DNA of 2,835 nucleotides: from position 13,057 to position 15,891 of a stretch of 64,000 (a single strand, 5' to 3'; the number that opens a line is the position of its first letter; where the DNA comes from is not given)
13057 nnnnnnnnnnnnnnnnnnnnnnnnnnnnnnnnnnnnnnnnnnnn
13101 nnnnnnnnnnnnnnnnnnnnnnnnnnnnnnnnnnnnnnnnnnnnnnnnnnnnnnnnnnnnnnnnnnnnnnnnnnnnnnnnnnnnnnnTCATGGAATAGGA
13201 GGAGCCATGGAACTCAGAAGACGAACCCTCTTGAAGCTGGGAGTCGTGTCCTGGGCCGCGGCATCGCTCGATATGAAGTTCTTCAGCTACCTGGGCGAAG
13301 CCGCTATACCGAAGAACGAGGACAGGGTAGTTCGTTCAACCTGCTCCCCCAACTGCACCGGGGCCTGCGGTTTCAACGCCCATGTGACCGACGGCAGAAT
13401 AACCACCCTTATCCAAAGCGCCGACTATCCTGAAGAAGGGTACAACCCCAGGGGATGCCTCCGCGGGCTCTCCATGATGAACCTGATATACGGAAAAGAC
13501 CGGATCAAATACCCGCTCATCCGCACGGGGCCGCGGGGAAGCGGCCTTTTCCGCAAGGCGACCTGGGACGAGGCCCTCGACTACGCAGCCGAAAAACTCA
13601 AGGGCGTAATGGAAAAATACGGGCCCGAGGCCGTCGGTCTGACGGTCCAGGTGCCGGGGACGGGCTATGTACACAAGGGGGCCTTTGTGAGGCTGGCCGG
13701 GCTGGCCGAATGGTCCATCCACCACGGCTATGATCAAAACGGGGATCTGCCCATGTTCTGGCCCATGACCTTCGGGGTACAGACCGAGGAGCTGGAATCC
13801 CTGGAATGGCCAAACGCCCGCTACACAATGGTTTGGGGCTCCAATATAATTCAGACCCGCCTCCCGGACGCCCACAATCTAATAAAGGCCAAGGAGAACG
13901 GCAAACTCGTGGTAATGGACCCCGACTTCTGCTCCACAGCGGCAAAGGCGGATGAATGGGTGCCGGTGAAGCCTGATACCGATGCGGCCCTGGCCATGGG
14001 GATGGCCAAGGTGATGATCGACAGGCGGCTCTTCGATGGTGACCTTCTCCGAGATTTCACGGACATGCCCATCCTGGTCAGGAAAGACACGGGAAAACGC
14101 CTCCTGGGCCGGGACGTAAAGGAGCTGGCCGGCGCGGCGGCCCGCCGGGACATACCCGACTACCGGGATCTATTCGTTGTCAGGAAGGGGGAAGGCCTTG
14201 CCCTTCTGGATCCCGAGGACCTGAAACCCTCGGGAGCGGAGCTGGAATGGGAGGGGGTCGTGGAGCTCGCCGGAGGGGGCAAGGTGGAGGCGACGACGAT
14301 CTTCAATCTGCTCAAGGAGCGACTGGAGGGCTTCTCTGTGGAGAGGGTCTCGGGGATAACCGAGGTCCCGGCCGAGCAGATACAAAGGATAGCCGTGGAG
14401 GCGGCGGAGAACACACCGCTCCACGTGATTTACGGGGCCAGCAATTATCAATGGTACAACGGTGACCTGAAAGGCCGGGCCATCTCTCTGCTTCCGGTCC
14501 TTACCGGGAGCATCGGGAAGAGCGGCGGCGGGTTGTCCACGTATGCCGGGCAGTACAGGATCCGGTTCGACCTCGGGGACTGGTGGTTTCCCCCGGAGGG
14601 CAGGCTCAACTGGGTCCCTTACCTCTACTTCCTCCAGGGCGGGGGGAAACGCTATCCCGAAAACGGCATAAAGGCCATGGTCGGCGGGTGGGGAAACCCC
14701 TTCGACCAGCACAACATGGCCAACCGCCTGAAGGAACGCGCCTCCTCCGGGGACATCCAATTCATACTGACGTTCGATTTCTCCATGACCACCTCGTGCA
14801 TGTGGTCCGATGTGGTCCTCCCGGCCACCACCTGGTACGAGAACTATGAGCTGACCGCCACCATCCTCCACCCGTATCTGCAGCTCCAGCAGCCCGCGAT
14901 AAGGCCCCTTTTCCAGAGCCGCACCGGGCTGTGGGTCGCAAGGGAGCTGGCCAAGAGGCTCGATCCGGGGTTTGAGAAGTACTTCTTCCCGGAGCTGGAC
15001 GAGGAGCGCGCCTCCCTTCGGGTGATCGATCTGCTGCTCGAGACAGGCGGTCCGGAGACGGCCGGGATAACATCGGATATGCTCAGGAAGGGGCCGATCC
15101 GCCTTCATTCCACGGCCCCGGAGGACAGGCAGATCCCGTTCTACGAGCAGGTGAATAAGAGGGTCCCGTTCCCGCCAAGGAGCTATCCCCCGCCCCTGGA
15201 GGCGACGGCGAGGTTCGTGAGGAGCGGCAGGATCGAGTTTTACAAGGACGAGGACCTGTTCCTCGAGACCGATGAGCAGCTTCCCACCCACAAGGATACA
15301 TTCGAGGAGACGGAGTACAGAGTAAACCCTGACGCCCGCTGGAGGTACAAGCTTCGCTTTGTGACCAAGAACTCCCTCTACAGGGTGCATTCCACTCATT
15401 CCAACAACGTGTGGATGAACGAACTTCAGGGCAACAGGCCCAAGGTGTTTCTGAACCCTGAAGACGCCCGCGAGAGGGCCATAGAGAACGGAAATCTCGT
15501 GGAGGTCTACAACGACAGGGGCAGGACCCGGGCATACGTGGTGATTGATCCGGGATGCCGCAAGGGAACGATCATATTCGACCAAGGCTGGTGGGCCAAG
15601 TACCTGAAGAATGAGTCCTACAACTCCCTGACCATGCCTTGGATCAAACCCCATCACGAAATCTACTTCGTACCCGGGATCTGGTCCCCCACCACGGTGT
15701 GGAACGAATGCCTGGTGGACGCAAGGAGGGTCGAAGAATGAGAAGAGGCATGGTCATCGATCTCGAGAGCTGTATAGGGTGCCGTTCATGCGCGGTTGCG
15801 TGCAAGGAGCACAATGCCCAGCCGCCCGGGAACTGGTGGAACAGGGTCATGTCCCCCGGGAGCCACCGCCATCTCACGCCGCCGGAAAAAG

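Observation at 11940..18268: NarG-type (Asp-ligand) periplasmic Mo enzyme wired to a Psr-type beta/NrfD module, with CBS and HPP genes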

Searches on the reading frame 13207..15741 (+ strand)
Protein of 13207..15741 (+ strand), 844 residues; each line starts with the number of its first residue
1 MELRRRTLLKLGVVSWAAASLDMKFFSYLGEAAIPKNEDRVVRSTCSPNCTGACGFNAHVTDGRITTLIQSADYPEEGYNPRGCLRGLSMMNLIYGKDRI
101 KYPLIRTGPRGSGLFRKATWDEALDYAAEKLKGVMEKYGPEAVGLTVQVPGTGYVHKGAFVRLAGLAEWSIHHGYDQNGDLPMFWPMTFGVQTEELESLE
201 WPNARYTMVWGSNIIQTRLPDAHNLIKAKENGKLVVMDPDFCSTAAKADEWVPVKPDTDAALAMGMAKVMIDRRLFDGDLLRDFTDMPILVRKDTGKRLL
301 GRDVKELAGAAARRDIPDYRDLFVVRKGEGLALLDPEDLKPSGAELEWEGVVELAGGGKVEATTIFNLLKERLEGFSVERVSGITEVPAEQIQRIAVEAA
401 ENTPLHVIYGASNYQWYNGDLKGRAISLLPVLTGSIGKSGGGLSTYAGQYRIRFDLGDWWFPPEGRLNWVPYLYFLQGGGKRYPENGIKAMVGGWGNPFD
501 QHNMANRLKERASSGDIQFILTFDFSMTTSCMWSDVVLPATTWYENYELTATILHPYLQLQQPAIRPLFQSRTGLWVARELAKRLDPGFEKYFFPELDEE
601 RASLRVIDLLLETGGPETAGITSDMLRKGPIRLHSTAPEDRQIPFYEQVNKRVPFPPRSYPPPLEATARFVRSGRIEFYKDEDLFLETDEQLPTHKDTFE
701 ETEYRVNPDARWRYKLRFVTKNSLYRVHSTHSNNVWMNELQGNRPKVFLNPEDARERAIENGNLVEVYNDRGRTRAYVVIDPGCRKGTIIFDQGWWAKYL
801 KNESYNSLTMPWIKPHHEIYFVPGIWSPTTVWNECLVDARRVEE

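Call 3: search_protein_families(library=pfam, proteins=[window:13207-15741:+], max_evalue=0.01)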
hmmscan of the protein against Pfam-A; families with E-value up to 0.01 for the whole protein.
window:13207-15741:+ (844 aa): 3 families
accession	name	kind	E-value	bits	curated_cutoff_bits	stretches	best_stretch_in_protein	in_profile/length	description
PF00384.28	Molybdopterin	-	7.4e-40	137.5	24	1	99-584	1-353/353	Molybdopterin oxidoreductase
PF01568.27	Molydop_binding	-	2.2e-22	79.6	26.8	1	716-818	1-102/110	Molydopterin dinucleotide binding domain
PF04879.21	Molybdop_Fe4S4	-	1e-10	41.8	22.7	1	40-95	2-54/55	Molybdopterin oxidoreductase Fe4S4 domain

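Call 4: search_protein_families(library=ncbifam, proteins=[window:13207-15741:+], max_evalue=0.01)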
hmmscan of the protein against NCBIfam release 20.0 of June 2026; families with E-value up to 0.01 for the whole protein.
window:13207-15741:+ (844 aa): 26 families (the best 25 are shown)
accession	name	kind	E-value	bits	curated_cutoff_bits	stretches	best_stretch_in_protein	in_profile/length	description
TIGR03479.1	DMSO_red_II_alp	subfamily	8.4e-134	447.7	984.75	3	39-452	55-474/913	molybdopterin-dependent oxidoreductase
TIGR02166.1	dmsA_ynfE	subfamily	5.4e-79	266.2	777.7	3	4-282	2-296/794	DMSO/selenate family reductase complex A subunit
TIGR01580.1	narG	equivalog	3.5e-77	260.1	1084.15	5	110-293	152-342/1235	nitrate reductase subunit alpha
NF041885.1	selenate_YnfE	exception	4.1e-60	203.5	1675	3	14-282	17-303/805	selenate/tellurate reductase subunit YnfE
NF042978.1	EthbenzDh_ebdA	equivalog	4.7e-59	200.1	2000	2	52-447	90-483/977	ethylbenzene dehydrogenase subunit alpha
NF012032.0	PRK15488.1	equivalog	7.1e-59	199.5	694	4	1-285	1-281/759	thiosulfate reductase PhsA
NF011566.1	PRK14990.1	exception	4.4e-57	193.7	1600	3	4-283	15-317/814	dimethylsulfoxide reductase subunit A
NF041884.1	selenate_YnfF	exception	1.1e-56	192.3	1650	3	4-282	2-296/798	selenate/tellurate reductase subunit YnfF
TIGR01591.1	Fdh-alpha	equivalog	2.5e-52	177.9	666.25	3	46-282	2-235/672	formate dehydrogenase subunit alpha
TIGR00509.1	bisC_fam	subfamily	5.2e-42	144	1017.55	3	672-806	584-718/772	molybdopterin guanine dinucleotide-containing S/N-oxide reductase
NF011682.0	PRK15102.1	equivalog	3.2e-33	114.8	909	3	487-599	470-580/829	trimethylamine-N-oxide reductase TorA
TIGR02164.1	torA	equivalog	3.5e-32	111.4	1465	3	485-599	464-576/824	trimethylamine-N-oxide reductase TorA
NF047855.1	AssmNtatRedNasC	equivalog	3.1e-31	108.4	1100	2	36-285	15-263/708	assimilatory nitrate reductase catalytic subunit NasC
TIGR01553.1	formate-DH-alph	equivalog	2.6e-23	81.8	814.2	3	202-294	220-313/1009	formate dehydrogenase-N subunit alpha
NF010055.0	PRK13532.1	equivalog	6.4e-22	77.6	904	1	1-449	1-412/830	nitrate reductase catalytic subunit NapA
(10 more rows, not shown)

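Call 5: find_homologous_proteins(query=window:13207-15741:+, max_evalue=1e-10)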
Query window:13207-15741:+ (844 aa): 861 proteins with E <= 1e-10 among 8000 candidates; the best 120 are listed.
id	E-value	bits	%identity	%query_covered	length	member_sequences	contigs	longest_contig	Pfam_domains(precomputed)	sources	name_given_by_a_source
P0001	0.0e+0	1998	100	100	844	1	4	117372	PF00384.28,PF01568.28,PF04879.22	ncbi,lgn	-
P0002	0.0e+0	1597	77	100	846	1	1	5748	PF00384.28,PF01568.28,PF04879.22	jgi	-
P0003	0.0e+0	1596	77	100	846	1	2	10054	PF00384.28,PF01568.28,PF04879.22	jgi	jgi:anaerobic selenocysteine-containing dehydrogenase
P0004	0.0e+0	1594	77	100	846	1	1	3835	PF00384.28,PF01568.28,PF04879.22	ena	-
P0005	0.0e+0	1593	77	100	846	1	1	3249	PF00384.28,PF01568.28,PF04879.22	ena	-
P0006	0.0e+0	1591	77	100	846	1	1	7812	PF00384.28,PF01568.28,PF04879.22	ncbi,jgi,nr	ncbi:MAG: molybdopterin-dependent oxidoreductase [Deltaproteobacteria bacterium]|nr:molybdopterin-de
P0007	0.0e+0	1587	77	100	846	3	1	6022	PF00384.28,PF01568.28,PF04879.22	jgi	jgi:nitrate reductase alpha subunit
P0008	0.0e+0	1583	77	100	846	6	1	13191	PF00384.28,PF01568.28,PF04879.22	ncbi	-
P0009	0.0e+0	1577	77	100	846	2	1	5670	PF00384.28,PF01568.28,PF04879.22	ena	-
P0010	0.0e+0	1576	77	100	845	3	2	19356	PF00384.28,PF01568.28,PF04879.22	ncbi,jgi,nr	ncbi:MAG: molybdopterin-dependent oxidoreductase [Deltaproteobacteria bacterium]|nr:molybdopterin-de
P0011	0.0e+0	1575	76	100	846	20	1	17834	PF10518.15,PF00384.28,PF01568.28,PF04879.22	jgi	jgi:nitrate reductase alpha subunit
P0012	0.0e+0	1575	77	100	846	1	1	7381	PF00384.28,PF01568.28,PF04879.22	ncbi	-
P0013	0.0e+0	1575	76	100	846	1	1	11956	PF00384.28,PF01568.28,PF04879.22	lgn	-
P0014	0.0e+0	1573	76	100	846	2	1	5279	PF00384.28,PF01568.28,PF04879.22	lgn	-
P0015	0.0e+0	1573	77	100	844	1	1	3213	PF10518.15,PF00384.28,PF01568.28,PF04879.22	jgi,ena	-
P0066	0.0e+0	1403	69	100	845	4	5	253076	PF00384.28,PF01568.28,PF04879.22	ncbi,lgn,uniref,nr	ncbi:molybdopterin-dependent oxidoreductase [Desulfofustis glycolicus]|uniref:Respiratory nitrate re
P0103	0.0e+0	1138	57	100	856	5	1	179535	PF00384.28,PF01568.28,PF04879.22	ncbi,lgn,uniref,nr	ncbi:molybdopterin-dependent oxidoreductase [Desulfosporosinus hippei]|uniref:Tat (Twin-arginine tra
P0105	0.0e+0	1134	59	100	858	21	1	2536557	PF00384.28,PF01568.28,PF04879.22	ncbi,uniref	ncbi:Perchlorate reductase subunit alpha [Moorella thermoacetica]|uniref:molybdopterin-dependent oxi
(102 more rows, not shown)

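Call 6: search_solved_structures(query=window:13207-15741:+, max_evalue=0.00001, show_alignments=3)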
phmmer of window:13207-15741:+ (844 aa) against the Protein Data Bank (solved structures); distinct sequences matched with E-value up to 0.00001: 54.
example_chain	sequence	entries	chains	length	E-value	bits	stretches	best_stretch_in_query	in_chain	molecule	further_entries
4ydd_A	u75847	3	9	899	9.4e-100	337.9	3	39-309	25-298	DMSO reductase family type II enzyme, molybdopterin subunit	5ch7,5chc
5e7o_A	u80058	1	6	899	2.8e-99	336.4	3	39-309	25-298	DMSO reductase family type II enzyme, molybdopterin subunit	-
3ir5_A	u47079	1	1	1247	3.4e-69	236.8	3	109-329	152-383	Respiratory nitrate reductase 1 alpha chain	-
3ir6_A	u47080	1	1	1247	5.5e-68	232.8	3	109-329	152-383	Respiratory nitrate reductase 1 alpha chain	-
3egw_A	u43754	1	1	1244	6.7e-68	232.6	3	109-329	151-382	Respiratory nitrate reductase 1 alpha chain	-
1r27_A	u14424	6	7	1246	9.3e-68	232.1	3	109-329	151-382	Respiratory nitrate reductase 1 alpha chain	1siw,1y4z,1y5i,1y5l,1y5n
1q16_A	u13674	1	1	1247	9.3e-68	232.1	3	109-329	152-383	Respiratory nitrate reductase 1 alpha chain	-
3ir7_A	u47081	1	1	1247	5.9e-67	229.4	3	109-329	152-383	Respiratory nitrate reductase 1 alpha chain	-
2ivf_A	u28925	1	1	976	9.7e-58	198.9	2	51-447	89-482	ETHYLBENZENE DEHYDROGENASE ALPHA-SUBUNIT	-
7b04_B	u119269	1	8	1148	2.2e-52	181.2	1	167-470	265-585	Nitrite oxidoreductase subunit A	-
2vpw_A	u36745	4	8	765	2.8e-49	170.9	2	5-285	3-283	THIOSULFATE REDUCTASE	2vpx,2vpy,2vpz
1dmr_A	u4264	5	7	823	4.6e-32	114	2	56-285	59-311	DMSO REDUCTASE | Dimethyl sulfoxide/trimethylamine N-oxide reductase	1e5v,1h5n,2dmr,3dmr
1e60_A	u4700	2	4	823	4.8e-32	113.9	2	56-285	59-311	Dimethyl sulfoxide/trimethylamine N-oxide reductase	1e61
1e18_A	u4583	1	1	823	1.3e-31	112.5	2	56-285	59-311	DMSO REDUCTASE.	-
4dmr_A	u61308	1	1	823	2.1e-31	111.8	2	56-285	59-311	DMSO REDUCTASE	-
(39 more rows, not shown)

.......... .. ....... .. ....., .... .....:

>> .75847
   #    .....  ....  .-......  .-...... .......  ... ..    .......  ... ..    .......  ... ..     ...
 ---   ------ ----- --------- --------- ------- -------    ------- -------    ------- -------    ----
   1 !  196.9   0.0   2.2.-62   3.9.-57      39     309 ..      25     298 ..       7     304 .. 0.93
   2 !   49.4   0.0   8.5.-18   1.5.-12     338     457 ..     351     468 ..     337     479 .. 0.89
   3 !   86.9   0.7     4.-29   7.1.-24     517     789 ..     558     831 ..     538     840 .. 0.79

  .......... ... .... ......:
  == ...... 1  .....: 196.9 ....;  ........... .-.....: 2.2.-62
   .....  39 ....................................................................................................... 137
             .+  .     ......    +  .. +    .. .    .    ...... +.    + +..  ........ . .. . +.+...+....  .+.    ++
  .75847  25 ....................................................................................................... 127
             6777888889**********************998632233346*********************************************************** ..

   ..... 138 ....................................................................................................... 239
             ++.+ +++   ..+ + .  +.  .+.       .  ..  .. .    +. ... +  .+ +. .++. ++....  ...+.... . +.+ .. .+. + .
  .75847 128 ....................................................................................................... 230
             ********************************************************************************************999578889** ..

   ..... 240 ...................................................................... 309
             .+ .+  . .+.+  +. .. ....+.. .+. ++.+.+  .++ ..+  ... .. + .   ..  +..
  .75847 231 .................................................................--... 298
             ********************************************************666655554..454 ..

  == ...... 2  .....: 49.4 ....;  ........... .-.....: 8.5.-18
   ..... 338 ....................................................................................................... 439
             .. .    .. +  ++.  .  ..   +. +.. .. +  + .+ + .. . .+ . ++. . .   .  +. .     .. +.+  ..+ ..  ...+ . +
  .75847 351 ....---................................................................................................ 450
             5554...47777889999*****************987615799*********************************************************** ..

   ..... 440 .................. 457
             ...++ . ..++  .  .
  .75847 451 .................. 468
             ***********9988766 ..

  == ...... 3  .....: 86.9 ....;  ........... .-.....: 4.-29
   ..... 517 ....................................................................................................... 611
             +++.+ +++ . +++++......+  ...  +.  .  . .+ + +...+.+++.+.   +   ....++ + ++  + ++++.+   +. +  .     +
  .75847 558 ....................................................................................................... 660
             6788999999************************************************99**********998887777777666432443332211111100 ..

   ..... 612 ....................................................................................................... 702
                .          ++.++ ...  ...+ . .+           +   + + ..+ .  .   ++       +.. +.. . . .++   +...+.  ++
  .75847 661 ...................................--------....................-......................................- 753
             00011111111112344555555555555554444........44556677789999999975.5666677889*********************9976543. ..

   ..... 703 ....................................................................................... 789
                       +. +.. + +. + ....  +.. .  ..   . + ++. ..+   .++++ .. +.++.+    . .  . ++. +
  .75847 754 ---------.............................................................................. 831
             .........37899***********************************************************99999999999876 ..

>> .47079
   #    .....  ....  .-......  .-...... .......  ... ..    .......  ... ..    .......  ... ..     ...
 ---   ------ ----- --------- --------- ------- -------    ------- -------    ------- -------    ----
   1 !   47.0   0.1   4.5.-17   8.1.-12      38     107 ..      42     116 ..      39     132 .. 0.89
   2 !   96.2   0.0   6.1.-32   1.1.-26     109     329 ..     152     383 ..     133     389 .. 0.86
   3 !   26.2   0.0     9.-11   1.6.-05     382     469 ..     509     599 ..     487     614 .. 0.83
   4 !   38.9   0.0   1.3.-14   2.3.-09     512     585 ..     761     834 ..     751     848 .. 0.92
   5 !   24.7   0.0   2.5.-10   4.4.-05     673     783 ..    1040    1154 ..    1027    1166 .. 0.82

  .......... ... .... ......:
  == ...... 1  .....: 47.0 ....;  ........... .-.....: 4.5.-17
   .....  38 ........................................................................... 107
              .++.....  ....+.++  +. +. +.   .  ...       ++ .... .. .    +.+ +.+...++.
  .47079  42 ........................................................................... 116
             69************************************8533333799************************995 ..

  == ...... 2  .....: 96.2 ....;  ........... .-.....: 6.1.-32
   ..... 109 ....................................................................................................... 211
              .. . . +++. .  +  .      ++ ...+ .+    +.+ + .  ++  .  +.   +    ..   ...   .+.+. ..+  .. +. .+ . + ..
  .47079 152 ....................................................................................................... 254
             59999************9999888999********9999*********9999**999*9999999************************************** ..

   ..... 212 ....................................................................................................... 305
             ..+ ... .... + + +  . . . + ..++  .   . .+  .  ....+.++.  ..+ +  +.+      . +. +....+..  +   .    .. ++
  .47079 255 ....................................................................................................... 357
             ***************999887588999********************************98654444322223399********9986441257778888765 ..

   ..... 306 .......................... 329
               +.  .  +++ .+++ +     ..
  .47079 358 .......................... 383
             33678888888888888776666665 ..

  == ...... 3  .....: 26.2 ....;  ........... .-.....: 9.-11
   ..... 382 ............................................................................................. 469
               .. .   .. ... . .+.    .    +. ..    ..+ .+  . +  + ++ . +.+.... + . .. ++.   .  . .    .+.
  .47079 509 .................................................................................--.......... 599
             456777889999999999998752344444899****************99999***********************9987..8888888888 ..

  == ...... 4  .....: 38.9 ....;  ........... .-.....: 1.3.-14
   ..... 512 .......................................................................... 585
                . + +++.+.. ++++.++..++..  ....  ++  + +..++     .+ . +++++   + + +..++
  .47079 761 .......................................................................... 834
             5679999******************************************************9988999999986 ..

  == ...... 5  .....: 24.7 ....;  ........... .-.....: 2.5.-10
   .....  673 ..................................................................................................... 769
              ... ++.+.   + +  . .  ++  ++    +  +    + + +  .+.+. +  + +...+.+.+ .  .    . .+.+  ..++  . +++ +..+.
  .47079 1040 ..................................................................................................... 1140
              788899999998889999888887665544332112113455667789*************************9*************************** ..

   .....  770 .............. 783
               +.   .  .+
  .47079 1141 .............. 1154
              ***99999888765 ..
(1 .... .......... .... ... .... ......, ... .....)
